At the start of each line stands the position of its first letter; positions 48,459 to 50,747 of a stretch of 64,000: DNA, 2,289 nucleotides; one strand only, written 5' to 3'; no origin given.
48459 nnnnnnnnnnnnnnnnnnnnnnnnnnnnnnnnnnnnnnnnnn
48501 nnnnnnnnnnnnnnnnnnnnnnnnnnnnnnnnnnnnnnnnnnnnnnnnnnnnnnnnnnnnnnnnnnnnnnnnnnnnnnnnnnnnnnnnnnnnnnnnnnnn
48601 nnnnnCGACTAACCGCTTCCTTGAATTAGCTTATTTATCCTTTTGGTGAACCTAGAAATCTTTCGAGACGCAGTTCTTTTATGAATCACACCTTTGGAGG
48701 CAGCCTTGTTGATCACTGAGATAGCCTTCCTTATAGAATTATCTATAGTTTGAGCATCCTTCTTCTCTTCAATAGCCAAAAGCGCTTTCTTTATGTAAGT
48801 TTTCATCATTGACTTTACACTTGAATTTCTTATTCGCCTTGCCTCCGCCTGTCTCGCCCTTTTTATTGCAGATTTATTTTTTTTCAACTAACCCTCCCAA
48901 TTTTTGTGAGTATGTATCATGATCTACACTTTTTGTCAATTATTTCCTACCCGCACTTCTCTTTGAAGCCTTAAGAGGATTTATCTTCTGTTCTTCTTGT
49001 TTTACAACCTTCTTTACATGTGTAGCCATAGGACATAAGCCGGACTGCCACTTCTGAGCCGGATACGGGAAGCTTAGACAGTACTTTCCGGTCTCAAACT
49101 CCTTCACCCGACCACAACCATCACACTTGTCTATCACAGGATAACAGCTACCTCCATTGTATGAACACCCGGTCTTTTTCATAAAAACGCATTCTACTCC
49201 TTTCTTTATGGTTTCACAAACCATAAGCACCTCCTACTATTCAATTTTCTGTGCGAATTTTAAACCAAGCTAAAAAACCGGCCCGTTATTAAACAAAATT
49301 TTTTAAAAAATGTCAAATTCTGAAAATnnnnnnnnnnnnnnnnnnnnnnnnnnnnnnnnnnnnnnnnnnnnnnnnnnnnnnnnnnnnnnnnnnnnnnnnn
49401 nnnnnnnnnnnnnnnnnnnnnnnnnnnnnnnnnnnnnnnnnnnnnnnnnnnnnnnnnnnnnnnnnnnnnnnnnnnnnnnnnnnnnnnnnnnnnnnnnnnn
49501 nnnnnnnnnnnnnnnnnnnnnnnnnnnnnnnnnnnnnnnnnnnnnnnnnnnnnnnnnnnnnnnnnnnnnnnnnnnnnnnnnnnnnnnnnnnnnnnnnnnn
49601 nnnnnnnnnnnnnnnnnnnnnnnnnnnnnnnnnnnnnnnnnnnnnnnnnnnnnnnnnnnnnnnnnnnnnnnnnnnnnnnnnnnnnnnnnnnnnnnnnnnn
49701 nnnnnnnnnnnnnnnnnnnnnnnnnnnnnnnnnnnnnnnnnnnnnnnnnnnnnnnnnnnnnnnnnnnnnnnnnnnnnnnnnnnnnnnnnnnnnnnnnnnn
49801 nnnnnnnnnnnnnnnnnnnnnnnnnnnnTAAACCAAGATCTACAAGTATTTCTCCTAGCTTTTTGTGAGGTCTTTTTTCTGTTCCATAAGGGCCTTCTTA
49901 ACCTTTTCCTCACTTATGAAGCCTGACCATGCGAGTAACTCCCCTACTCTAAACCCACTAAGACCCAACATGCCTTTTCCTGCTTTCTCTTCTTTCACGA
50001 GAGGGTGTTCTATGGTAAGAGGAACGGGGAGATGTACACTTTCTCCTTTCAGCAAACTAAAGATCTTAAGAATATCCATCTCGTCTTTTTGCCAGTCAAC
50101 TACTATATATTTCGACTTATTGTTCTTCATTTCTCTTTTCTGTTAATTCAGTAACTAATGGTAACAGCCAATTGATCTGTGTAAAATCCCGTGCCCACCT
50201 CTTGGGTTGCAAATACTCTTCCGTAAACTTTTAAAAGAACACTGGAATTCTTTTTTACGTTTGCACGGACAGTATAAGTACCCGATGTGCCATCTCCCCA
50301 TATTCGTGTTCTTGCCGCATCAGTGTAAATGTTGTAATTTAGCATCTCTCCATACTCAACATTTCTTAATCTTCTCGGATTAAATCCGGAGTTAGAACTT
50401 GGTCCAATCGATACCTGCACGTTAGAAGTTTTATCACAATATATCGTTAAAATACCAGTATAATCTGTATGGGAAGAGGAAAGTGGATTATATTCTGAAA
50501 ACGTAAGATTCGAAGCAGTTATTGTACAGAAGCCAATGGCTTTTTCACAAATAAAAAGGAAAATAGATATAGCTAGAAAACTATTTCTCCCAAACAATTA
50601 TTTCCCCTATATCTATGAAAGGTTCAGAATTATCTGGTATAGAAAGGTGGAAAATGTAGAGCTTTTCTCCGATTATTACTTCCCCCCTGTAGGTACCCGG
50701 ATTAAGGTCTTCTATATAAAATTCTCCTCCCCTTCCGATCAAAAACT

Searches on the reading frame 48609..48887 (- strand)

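Call 6: search_protein_families(library=pfam, proteins=[window:48609-48887:-], max_evalue=0.01)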
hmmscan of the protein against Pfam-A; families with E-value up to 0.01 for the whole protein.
window:48609-48887:- (92 aa): 1 family
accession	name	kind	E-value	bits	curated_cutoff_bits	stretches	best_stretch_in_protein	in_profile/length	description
PF01649.23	Ribosomal_S20p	-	4.8e-25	88.4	29.5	1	4-85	3-83/83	Ribosomal protein S20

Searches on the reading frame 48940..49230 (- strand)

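Call 6: search_protein_families(library=pfam, proteins=[window:48940-49230:-], max_evalue=0.01)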
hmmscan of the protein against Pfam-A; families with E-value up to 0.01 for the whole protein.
window:48940-49230:- (96 aa): 1 family
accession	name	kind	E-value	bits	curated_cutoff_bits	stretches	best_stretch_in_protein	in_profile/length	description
PF20657.2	DUF6811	-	4.9e-39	132.9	35.8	1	5-92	1-88/88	Family of unknown function (DUF6811)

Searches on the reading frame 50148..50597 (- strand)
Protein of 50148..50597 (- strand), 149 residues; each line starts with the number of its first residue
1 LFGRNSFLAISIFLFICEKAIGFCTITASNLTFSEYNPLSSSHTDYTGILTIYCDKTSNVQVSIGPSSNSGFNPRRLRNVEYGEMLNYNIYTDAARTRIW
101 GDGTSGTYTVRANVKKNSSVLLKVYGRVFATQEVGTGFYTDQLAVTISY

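Call 6: search_protein_families(library=pfam, proteins=[window:50148-50597:-], max_evalue=0.01)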
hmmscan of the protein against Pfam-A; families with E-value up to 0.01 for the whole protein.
window:50148-50597:- (149 aa): 1 family
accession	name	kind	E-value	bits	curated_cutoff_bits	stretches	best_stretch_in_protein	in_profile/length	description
PF05229.21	SCPU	-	1.2e-27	97.4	22.4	1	24-146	15-138/138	Spore Coat Protein U domain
